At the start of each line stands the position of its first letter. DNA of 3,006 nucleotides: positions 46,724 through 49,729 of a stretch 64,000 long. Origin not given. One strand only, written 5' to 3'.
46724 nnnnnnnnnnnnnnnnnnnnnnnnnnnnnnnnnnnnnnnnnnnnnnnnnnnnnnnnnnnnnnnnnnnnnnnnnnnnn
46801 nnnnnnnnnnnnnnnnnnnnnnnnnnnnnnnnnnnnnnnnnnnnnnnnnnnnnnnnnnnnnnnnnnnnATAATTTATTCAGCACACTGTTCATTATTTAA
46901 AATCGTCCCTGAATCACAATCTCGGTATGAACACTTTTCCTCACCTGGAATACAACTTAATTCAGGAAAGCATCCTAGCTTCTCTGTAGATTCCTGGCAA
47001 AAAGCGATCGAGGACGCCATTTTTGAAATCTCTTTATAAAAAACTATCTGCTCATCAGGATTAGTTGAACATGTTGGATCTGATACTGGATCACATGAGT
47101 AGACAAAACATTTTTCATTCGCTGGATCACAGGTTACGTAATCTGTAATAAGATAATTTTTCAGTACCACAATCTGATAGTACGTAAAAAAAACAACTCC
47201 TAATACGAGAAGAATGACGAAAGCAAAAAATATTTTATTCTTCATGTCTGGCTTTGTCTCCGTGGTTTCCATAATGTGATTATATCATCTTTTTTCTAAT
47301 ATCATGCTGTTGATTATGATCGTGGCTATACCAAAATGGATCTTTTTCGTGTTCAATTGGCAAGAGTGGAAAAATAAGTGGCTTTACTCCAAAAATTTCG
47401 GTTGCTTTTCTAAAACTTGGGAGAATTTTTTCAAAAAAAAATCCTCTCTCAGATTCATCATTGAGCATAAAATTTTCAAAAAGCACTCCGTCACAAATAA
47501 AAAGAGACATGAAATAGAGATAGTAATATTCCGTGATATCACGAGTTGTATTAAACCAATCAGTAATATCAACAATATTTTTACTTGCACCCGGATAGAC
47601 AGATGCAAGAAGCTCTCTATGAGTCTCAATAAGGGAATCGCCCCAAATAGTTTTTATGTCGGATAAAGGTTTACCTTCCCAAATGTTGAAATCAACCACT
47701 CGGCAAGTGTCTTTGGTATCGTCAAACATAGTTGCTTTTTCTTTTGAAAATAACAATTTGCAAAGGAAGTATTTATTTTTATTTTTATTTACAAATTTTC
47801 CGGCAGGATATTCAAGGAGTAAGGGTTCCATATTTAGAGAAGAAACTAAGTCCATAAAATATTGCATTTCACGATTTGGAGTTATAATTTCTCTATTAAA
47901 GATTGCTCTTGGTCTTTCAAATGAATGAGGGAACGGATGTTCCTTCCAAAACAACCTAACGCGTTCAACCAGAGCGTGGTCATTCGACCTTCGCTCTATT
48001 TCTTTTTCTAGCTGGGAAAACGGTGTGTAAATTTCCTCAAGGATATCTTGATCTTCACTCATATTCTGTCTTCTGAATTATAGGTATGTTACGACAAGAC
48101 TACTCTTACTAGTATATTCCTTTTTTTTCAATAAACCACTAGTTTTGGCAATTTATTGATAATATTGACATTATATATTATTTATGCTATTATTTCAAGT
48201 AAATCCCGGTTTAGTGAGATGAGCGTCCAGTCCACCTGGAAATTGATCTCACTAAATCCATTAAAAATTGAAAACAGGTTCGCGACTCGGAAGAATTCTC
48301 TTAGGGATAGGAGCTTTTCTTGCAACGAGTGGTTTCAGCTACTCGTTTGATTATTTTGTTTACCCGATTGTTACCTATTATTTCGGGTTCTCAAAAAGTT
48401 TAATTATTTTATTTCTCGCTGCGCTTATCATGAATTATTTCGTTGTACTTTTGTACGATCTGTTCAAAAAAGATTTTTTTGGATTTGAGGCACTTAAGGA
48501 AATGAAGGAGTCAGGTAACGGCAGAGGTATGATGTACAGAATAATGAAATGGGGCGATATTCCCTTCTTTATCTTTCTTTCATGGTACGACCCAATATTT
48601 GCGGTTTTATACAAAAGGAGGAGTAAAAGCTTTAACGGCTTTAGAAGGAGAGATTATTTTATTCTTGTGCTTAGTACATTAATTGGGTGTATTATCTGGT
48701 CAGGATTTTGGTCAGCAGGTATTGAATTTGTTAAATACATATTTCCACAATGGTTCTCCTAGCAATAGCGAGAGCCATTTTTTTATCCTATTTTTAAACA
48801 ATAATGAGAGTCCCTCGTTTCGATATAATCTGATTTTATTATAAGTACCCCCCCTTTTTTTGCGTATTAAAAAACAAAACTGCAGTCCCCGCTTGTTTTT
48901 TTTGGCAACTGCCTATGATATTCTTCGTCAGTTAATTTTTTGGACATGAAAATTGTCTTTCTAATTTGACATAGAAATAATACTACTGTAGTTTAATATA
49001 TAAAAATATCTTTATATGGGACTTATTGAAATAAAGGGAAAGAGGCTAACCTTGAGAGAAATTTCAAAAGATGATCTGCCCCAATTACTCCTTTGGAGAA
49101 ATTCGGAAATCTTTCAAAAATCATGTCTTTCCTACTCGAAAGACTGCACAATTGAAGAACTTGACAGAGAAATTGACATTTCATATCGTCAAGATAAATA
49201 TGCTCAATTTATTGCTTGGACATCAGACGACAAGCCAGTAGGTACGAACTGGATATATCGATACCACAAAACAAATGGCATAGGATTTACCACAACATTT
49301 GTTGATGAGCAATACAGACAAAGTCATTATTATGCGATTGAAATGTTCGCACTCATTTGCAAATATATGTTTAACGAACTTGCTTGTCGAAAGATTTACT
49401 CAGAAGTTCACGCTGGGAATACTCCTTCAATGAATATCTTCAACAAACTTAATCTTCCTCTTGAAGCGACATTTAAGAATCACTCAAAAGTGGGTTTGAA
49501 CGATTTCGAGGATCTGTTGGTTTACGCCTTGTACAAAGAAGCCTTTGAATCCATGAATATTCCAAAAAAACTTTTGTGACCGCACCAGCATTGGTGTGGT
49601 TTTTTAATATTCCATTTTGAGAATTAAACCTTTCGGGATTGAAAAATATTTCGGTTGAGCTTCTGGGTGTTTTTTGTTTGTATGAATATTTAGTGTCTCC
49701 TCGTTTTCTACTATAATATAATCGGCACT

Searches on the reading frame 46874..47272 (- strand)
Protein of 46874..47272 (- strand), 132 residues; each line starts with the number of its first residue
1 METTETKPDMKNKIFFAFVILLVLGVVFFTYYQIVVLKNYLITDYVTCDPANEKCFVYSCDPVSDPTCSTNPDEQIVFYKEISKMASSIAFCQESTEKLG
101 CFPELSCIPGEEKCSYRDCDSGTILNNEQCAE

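Call 3: search_protein_families(library=pfam, proteins=[window:46874-47272:-], max_evalue=1)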
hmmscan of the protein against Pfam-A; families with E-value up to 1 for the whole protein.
window:46874-47272:- (132 aa): 2 families
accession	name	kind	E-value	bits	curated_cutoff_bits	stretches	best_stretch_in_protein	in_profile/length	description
PF10183.14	ESSS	-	0.012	16.3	22.8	1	6-32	57-83/115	ESSS subunit of NADH:ubiquinone oxidoreductase (complex I)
PF08139.17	LPAM_1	-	0.33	11.9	20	1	12-24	2-14/18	Prokaryotic membrane lipoprotein lipid attachment site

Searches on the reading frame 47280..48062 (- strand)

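Call 3: search_protein_families(library=pfam, proteins=[window:47280-48062:-], max_evalue=1)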
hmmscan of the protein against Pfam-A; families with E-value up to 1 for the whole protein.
window:47280-48062:- (260 aa): 3 families
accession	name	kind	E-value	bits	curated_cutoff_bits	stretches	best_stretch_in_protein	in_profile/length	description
PF07768.16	PVL_ORF50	-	0.015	16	27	1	212-252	71-110/116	PVL ORF-50-like family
PF00388.25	PI-PLC-X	-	0.066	13.3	23.1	1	90-131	9-51/144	Phosphatidylinositol-specific phospholipase C, X domain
PF22405.2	STIV-like_capsid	-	0.18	11.9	26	1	124-178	46-99/148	Sulfolobus turreted icosahedral virus 1-like, major capsid protein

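Call 6: search_protein_families(library=phrogs, proteins=[window:47280-48062:-], max_evalue=1)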
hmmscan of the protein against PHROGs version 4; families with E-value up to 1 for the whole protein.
window:47280-48062:- (260 aa): 1 family
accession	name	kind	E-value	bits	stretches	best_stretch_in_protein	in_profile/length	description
phrog_37140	-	head and packaging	0.35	10.8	1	124-178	235-288/345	head protein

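Call 7: search_protein_families(library=ncbifam, proteins=[window:47280-48062:-], max_evalue=1)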
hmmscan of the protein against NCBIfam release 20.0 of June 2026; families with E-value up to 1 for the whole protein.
window:47280-48062:- (260 aa): 0 families

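Call 49: search_protein_families(library=padloc, proteins=[window:47280-48062:-], max_evalue=0.1)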
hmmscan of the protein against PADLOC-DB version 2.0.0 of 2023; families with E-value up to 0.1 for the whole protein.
window:47280-48062:- (260 aa): 0 families

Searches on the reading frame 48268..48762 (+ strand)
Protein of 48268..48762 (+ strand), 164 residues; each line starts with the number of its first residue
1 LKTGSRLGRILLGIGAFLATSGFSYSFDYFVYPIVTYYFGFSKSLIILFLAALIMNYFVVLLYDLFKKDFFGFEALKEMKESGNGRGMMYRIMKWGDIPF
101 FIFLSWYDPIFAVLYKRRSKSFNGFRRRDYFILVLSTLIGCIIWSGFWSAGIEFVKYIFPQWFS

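Call 3: search_protein_families(library=pfam, proteins=[window:48268-48762:+], max_evalue=1)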
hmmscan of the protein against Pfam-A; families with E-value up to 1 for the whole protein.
window:48268-48762:+ (164 aa): 0 families

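Call 6: search_protein_families(library=phrogs, proteins=[window:48268-48762:+], max_evalue=1)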
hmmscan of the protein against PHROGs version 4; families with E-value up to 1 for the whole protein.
window:48268-48762:+ (164 aa): 0 families

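Call 7: search_protein_families(library=ncbifam, proteins=[window:48268-48762:+], max_evalue=1)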
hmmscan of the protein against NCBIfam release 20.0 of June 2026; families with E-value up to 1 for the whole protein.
window:48268-48762:+ (164 aa): 0 families

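Call 41: find_encoding_contigs(protein=window:48268-48762:+, flank=6000, max_places=8)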
Protein window:48268-48762:+ (164 aa): no gene with exactly this product is on record in the collection.

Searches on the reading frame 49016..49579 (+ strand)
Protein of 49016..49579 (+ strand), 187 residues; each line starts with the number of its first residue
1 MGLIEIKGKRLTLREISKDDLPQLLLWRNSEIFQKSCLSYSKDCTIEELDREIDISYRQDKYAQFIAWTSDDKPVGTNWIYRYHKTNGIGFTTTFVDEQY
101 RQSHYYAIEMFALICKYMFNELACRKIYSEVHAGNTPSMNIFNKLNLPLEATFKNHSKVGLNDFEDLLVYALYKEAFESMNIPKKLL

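Call 3: search_protein_families(library=pfam, proteins=[window:49016-49579:+], max_evalue=1)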
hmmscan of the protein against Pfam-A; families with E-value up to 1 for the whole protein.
window:49016-49579:+ (187 aa): 4 families
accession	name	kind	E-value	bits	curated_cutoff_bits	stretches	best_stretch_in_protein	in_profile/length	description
PF13302.13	Acetyltransf_3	-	1.2e-13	52.3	25.4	1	10-145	1-135/138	Acetyltransferase (GNAT) domain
PF13420.13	Acetyltransf_4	-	1.3e-09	38.7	24.3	1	13-160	1-147/155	Acetyltransferase (GNAT) domain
PF00583.31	Acetyltransf_1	-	1.7e-06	28.7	20.7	1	39-145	11-114/116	Acetyltransferase (GNAT) family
PF13523.12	Acetyltransf_8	-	0.00071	19.6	27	1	69-147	50-137/145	Acetyltransferase (GNAT) domain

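Call 6: search_protein_families(library=phrogs, proteins=[window:49016-49579:+], max_evalue=1)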
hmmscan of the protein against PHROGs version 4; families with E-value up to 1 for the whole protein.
window:49016-49579:+ (187 aa): 4 families
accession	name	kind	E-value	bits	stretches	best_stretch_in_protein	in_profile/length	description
phrog_1249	-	other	1.2e-09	39.2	1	6-177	3-177/180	acetyltransferase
phrog_4470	-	moron, auxiliary metabolic gene and host takeover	8.7e-05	23.5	1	58-177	24-132/146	acyl-CoA N-acyltransferase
phrog_3810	-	other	0.047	14.7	1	69-145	66-140/155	acetyltransferase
phrog_13866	-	unknown function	0.16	13.2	1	12-49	47-85/115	-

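Call 7: search_protein_families(library=ncbifam, proteins=[window:49016-49579:+], max_evalue=1)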
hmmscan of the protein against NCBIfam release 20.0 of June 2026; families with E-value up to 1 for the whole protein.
window:49016-49579:+ (187 aa): 2 families
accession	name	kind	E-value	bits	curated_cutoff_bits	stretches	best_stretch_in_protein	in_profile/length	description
TIGR03585.1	PseH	equivalog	4.9e-06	26.7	93.1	1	13-158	3-144/156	UDP-4-amino-4,6-dideoxy-N-acetyl-beta-L-altrosamine N-acetyltransferase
NF033693.0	AAC_6p_Ie_fam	exception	0.045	13.9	340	1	4-84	1-79/179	AAC(6')-Ie family aminoglycoside N-acetyltransferase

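Call 39: search_solved_structures(query=window:49016-49579:+, max_evalue=0.01)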
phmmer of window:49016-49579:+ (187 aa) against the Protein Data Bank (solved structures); distinct sequences matched with E-value up to 0.01: 1.
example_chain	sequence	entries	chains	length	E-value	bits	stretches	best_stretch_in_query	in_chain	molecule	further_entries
5kta_A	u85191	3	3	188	0.0072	19.2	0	61-138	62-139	FdhC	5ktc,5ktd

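Call 40: find_encoding_contigs(protein=window:49016-49579:+, flank=10000, max_places=3)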
Protein window:49016-49579:+ (187 aa): 5 contigs read that carry it; 3 places shown.
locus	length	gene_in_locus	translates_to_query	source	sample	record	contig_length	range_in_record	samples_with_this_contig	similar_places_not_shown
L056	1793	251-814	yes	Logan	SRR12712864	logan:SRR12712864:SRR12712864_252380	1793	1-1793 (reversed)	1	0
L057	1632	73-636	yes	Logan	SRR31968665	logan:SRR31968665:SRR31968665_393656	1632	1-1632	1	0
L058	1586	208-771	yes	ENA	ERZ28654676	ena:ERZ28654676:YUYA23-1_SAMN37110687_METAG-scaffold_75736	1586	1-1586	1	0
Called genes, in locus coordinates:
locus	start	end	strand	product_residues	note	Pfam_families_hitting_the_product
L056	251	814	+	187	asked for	PF13302:Acetyltransf_3, PF13420:Acetyltransf_4, PF00583:Acetyltransf_1 (weak)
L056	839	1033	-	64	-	-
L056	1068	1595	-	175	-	-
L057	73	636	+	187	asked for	PF13302:Acetyltransf_3, PF13420:Acetyltransf_4, PF00583:Acetyltransf_1 (weak)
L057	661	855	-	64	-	-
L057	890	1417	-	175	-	-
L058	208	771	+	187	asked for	PF13302:Acetyltransf_3, PF13420:Acetyltransf_4, PF00583:Acetyltransf_1 (weak)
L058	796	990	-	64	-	-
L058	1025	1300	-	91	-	-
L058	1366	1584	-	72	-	?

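Call 49: search_protein_families(library=padloc, proteins=[window:49016-49579:+], max_evalue=0.1)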
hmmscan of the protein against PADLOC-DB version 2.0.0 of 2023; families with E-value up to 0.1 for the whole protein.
window:49016-49579:+ (187 aa): 0 families

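Call 91: search_solved_structures(query=A6, max_evalue=1)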
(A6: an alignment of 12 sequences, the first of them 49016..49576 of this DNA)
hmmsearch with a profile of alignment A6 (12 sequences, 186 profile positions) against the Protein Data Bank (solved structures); distinct sequences matched with E-value up to 1: 70 (the best 60 are shown).
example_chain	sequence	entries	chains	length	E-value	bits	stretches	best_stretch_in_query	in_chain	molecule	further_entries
6vfm_A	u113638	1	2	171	5.8e-16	61.8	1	6-173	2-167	Spermidine N1-acetyltransferase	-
6d72_A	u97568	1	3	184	3.5e-15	59.3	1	7-173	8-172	Spermidine N1-acetyltransferase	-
5wif_A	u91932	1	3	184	3.5e-15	59.3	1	7-173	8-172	Spermidine N1-acetyltransferase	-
6vfn_A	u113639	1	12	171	3.9e-15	59.1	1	7-173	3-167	Spermidine N1-acetyltransferase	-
6cy6_A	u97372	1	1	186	4.1e-13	52.5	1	6-173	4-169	Spermidine N(1)-acetyltransferase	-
6erd_A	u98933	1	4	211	5.3e-13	52.2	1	8-171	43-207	Aminoglycoside N6'-acetyltransferase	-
4r9m_A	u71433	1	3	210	5.5e-13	52.1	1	6-173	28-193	Spermidine N(1)-acetyltransferase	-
3tth_A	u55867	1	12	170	1.1e-12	51.1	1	4-170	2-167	Spermidine N1-acetyltransferase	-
8q6u_A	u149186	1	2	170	4.2e-12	49.2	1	9-171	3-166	Aminoglycoside N6'-acetyltransferase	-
3wr7_A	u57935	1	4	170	4.3e-12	49.2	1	8-172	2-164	Spermidine N1-acetyltransferase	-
7kwq_A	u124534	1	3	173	5.9e-12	48.8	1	8-171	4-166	Spermidine N(1)-acetyltransferase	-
7kx2_A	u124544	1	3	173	2.4e-11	46.8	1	8-171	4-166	Spermidine N(1)-acetyltransferase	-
7kx3_A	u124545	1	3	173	3.1e-11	46.4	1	8-171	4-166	Spermidine N(1)-acetyltransferase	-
4jjx_A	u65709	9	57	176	6.9e-11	45.3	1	8-171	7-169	Spermidine n1-acetyltransferase | Spermidine N(1)-acetyltransferase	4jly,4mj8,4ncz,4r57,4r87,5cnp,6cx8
4mhd_A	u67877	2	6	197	8.6e-11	45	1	8-171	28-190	Spermidine n1-acetyltransferase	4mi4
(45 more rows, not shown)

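Call 92: search_protein_families(library=ncbifam, alignment_id=A6, max_evalue=0.01)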
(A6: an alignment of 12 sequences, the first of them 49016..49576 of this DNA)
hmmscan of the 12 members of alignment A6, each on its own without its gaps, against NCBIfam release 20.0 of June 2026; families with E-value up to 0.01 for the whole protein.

A. member 1, window:49016-49576:+ (187 aa): 1 family
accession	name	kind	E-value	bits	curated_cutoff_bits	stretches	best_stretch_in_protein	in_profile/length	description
TIGR03585.1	PseH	equivalog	4.9e-06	26.7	93.1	1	13-158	3-144/156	UDP-4-amino-4,6-dideoxy-N-acetyl-beta-L-altrosamine N-acetyltransferase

B. families by the number of members that match (of 12 scanned): 20 families
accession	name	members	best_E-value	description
TIGR03585.1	PseH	12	3.4e-16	UDP-4-amino-4,6-dideoxy-N-acetyl-beta-L-altrosamine N-acetyltransferase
NF011709.0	PRK15130.1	10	7.6e-12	spermidine N1-acetyltransferase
NF040503.1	resist_ArsN1a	9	1.4e-08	arsinothricin resistance N-acetyltransferase ArsN1 family A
NF008072.0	PRK10809.1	7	0.00015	ribosomal protein S5-alanine N-acetyltransferase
NF000431.1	AAC_6p_Ian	5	2e-06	aminoglycoside N-acetyltransferase AAC(6')-Ian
TIGR04431.1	N6_acetyl_AAC6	4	4.6e-09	AacA4 family aminoglycoside N(6')-acetyltransferase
NF012165.0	AAC_6p_set_A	4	4.7e-09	aminoglycoside 6'-N-acetyltransferase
NF000135.2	AAC_6p_IIc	4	1.8e-08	aminoglycoside N-acetyltransferase AAC(6')-IIc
NF033693.0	AAC_6p_Ie_fam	4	1.1e-06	AAC(6')-Ie family aminoglycoside N-acetyltransferase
NF000016.1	AAC_6p_Im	4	1.9e-06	aminoglycoside N-acetyltransferase AAC(6')-Im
NF000507.1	AAC_6p_Ie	3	4.9e-07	aminoglycoside N-acetyltransferase AAC(6')-Ie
NF033074.0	AAC_6p_Ib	3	6.3e-07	AAC(6')-Ib family aminoglycoside 6'-N-acetyltransferase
NF000118.3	AAC_6p_A31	3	9.4e-07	aminoglycoside N-acetyltransferase AAC(6')-31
NF000225.3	AAC_6p_Strep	3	0.00025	aminoglycoside 6'-N-acetyltransferase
NF033151.0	AAC_6p_A10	2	1.3e-06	AAC(6')-I family aminoglycoside 6'-N-acetyltransferase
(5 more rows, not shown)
